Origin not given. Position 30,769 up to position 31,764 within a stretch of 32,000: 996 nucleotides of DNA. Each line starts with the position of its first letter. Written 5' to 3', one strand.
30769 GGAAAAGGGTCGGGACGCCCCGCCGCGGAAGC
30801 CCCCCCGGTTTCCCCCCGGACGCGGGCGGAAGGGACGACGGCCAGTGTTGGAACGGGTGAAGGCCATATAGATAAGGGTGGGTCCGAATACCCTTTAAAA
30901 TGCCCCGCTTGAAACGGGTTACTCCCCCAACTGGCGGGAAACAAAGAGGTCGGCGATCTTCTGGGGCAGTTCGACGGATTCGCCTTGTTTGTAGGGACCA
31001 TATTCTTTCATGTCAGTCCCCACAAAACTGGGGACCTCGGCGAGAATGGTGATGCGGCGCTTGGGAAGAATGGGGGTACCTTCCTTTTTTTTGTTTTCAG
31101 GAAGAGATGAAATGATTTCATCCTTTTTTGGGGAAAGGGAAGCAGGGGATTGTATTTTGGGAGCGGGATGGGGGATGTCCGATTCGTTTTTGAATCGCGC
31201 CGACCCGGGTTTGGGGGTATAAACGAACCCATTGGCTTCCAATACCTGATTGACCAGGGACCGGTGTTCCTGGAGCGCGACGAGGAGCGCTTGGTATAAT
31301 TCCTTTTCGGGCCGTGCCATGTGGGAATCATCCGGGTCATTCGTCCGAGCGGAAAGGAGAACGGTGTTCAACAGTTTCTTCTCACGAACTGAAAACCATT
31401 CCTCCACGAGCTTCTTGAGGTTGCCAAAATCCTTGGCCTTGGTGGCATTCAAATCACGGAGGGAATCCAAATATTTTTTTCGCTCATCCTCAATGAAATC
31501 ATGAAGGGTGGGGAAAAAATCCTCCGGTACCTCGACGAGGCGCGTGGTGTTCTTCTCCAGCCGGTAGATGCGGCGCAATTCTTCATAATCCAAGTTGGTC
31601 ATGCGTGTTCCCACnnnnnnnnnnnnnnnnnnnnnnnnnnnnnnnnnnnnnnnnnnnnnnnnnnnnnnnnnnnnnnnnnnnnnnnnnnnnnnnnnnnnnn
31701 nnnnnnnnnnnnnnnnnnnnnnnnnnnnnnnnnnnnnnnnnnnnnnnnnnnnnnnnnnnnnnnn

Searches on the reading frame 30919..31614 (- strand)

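Call 76: search_protein_families(library=pfam, proteins=[window:30919-31614:-], max_evalue=0.01)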
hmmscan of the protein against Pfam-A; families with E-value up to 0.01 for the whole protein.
window:30919-31614:- (231 aa): 1 family
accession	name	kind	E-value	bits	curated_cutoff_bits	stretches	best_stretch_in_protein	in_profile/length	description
PF22090.1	Gins51_C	-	2.3e-14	53.4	27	1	188-228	3-43/48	Gins51, C-terminal domain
